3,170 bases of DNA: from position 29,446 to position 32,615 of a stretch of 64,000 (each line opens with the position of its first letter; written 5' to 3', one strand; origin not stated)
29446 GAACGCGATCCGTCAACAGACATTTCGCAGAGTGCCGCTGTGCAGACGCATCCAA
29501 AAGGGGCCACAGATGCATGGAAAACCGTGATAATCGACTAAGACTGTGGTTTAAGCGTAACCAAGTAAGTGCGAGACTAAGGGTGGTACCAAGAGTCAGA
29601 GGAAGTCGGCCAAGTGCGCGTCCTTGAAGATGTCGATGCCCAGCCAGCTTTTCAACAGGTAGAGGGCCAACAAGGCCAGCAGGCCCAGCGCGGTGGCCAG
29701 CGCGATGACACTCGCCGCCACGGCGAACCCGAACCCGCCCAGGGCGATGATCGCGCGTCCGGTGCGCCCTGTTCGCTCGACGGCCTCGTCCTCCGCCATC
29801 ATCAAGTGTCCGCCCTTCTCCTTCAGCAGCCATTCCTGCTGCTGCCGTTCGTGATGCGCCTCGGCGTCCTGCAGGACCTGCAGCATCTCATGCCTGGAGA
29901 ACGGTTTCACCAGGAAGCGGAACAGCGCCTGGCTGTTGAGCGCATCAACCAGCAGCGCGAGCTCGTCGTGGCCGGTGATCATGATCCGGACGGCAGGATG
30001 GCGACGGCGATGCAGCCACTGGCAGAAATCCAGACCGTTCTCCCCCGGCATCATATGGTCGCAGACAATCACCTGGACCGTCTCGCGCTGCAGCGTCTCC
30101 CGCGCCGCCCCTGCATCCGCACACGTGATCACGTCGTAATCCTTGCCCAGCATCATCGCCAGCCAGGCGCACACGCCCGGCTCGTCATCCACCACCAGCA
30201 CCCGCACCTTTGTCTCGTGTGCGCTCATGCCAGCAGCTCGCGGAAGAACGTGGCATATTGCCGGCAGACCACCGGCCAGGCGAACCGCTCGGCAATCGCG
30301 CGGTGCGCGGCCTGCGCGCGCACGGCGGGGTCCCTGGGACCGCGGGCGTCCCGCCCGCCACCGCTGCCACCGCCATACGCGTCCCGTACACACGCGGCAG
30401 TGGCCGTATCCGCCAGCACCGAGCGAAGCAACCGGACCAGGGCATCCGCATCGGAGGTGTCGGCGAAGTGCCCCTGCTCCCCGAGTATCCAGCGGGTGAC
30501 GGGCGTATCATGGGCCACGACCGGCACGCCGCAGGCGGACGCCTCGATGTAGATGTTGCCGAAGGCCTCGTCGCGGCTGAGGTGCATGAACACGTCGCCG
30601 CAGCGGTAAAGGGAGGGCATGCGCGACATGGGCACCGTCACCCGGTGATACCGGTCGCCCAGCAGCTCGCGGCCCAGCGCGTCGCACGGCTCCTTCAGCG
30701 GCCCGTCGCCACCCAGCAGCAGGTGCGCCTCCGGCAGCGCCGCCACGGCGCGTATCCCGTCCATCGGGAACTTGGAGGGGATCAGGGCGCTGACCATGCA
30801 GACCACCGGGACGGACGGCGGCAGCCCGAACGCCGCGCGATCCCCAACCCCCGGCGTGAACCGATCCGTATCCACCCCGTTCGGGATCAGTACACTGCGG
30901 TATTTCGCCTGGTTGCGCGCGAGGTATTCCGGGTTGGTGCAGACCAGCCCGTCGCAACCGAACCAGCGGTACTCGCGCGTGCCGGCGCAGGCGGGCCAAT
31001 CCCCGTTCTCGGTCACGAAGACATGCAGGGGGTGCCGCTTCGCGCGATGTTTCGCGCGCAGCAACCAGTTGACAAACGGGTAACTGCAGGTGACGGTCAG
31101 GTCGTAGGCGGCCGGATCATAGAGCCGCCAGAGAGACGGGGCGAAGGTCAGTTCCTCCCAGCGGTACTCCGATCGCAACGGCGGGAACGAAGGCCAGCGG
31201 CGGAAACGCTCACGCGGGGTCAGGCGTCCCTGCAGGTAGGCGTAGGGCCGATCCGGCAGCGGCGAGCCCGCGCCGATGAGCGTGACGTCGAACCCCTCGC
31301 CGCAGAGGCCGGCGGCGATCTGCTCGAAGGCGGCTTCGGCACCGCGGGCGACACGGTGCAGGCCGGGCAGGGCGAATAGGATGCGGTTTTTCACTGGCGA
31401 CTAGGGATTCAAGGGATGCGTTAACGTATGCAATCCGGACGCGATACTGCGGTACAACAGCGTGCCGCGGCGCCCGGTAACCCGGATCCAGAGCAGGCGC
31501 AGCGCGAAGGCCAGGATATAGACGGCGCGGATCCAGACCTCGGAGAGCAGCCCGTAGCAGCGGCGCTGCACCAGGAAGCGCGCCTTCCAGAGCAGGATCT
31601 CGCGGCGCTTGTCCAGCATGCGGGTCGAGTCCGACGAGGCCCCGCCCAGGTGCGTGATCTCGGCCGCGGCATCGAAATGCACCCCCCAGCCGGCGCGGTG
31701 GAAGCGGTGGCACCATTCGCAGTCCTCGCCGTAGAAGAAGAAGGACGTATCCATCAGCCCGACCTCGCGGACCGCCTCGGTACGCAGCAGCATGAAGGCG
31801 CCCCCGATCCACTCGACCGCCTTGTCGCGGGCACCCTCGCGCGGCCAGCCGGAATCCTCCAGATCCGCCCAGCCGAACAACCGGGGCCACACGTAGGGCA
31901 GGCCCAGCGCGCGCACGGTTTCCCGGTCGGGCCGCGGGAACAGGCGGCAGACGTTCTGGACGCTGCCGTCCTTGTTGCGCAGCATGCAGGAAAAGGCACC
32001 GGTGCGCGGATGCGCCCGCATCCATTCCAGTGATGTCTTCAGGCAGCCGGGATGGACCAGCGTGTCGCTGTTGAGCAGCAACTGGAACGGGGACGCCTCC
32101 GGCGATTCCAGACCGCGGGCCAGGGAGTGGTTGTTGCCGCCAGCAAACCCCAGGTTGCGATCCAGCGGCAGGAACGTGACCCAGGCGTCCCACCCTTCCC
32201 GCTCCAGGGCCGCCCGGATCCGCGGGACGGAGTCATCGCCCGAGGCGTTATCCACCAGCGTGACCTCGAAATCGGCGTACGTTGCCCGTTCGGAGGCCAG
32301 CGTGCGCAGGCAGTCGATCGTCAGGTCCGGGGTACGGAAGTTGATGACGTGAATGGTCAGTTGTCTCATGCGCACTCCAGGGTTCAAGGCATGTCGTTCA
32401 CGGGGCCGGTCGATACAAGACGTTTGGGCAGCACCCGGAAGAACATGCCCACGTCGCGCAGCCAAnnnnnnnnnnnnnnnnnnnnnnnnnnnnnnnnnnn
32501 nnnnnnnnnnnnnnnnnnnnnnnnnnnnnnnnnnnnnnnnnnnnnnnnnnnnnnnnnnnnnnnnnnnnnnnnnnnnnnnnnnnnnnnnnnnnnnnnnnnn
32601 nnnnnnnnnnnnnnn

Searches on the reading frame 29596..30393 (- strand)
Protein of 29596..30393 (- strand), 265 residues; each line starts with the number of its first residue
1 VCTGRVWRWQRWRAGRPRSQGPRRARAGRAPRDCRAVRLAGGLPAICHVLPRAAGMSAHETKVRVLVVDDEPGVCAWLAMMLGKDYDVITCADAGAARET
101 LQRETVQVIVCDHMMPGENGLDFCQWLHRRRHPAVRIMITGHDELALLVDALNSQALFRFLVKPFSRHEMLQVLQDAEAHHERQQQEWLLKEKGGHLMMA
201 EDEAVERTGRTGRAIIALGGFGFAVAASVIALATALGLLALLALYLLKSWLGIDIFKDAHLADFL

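Call 4: search_protein_families(library=pfam, proteins=[window:29596-30393:-], max_evalue=0.01)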
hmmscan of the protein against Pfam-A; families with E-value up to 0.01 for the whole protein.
window:29596-30393:- (265 aa): 1 family
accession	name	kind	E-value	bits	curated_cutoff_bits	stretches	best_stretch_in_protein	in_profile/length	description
PF00072.30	Response_reg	-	1.8e-21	76.8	30.2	1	65-174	1-110/111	Response regulator receiver domain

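Call 13: search_protein_families(library=ncbifam, proteins=[window:29596-30393:-], max_evalue=0.001)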
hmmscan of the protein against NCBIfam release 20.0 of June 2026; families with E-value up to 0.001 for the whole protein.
window:29596-30393:- (265 aa): 72 families (the best 25 are shown)
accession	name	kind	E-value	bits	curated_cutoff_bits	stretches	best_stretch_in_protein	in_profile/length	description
NF053512.1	nitric_RR_NosR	exception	1e-23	84.1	400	1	65-191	1-128/422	response regulator c-di-GMP phosphodiesterase, NosR family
NF006900.1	PRK09390.1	equivalog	6.7e-18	64.9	255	1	62-186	4-128/203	response regulator FixJ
NF047793.1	ResRegPgtA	equivalog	3e-16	59.3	650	1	61-186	4-131/414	two-component system response regulator PgtA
TIGR01818.1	ntrC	equivalog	3.1e-15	55.9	558.6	1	65-188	1-124/463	nitrogen regulation protein NR(I)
NF007005.1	PRK09468.1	equivalog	2.3e-14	53.4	331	1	62-174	3-115/237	osmolarity response regulator transcription factor OmpR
NF040689.1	MtrAB_MtrA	equivalog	2.5e-13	49.9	300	1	65-189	1-124/219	MtrAB system response regulator MtrA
TIGR02154.1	PhoB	equivalog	2.9e-13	49.6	296.2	1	63-186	3-128/226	phosphate regulon transcriptional regulator PhoB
NF041734.1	resp_reg_RppA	equivalog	9e-13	48.1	250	1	64-186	2-126/229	two-component system response regulator RppA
NF045944.1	ResRegRpaBCyano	equivalog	1.3e-12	47.6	330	1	66-172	1-106/229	response regulator transcription factor RpaB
NF052573.1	HisKinEspAMyxo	equivalog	1.5e-12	46.4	1400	1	49-131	618-702/755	serine histidine kinase EspA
NF011695.0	PRK15115.1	equivalog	3.5e-12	45.8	763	1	61-183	5-127/445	two-component system response regulator GlrR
NF008677.0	PRK11697.1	equivalog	1.6e-11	44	246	1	63-186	2-124/238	two-component system response regulator BtsR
NF008176.1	PRK10923.1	equivalog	2.5e-11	42.9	620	1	64-188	5-129/469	nitrogen regulation protein NR(I)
NF052313.1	T9SS_RR_PorX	equivalog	1.2e-10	40.9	300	1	64-176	2-114/513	T9SS response regulator signal transducer PorX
NF008469.0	PRK11361.1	equivalog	2.1e-10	39.9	714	1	62-177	4-119/461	acetoacetate metabolism transcriptional regulator AtoC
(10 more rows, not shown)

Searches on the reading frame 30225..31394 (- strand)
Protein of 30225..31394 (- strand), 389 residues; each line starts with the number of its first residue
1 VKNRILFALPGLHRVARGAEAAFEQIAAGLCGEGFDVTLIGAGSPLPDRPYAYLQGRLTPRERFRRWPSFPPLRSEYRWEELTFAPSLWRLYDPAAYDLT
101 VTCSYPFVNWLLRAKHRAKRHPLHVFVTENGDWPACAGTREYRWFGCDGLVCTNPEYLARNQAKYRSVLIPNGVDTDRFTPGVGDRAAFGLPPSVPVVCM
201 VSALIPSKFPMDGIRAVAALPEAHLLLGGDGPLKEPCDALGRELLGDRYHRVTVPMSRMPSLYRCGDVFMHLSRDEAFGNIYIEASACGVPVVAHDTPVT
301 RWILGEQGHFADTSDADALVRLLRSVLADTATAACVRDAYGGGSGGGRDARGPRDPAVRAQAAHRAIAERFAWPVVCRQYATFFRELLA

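Call 4: search_protein_families(library=pfam, proteins=[window:30225-31394:-], max_evalue=0.01)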
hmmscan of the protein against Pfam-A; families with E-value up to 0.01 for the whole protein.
window:30225-31394:- (389 aa): 6 families
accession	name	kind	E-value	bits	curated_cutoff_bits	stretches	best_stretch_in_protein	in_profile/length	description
PF00534.26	Glycos_transf_1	-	2.3e-17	63.5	26.4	1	186-332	6-161/172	Glycosyl transferases group 1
PF13692.12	Glyco_trans_1_4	-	3.5e-15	57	27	1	198-329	4-142/142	Glycosyl transferases group 1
PF13439.12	Glyco_transf_4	-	1.1e-09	38.9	28.5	1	18-178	3-170/170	Glycosyltransferase Family 4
PF13524.12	Glyco_trans_1_2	-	2.5e-06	27.9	25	1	216-334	8-119/144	Glycosyl transferase-like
PF13579.12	Glyco_trans_4_4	-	3.9e-06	27.7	29.7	1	18-137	2-109/158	Glycosyl transferase 4-like domain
PF20706.3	GT4-conflict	-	0.0098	15.4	26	0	262-296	278-312/385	Family 4 Glycosyltransferase in conflict systems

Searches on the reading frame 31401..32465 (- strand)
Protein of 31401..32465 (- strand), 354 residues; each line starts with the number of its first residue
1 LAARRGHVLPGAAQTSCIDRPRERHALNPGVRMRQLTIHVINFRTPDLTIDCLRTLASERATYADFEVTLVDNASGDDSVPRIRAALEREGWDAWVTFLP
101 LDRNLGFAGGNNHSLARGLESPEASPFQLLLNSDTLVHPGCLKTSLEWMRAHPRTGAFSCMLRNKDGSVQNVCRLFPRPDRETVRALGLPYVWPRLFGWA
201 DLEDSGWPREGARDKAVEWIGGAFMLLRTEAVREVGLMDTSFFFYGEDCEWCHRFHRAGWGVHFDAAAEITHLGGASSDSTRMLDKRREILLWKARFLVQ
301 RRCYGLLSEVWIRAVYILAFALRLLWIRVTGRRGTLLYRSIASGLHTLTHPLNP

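Call 4: search_protein_families(library=pfam, proteins=[window:31401-32465:-], max_evalue=0.01)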
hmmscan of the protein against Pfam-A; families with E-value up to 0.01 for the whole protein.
window:31401-32465:- (354 aa): 3 families
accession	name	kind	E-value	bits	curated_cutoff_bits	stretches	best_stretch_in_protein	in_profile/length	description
PF13641.12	Glyco_tranf_2_3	-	1.1e-11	45.6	27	1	36-280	3-219/230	Glycosyltransferase like family 2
PF13632.12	Glyco_trans_2_3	-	1.4e-10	41.8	27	1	215-326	68-165/198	Glycosyl transferase family group 2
PF00535.33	Glycos_transf_2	-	1.5e-08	35.2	23.3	1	38-171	2-125/168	Glycosyl transferase family 2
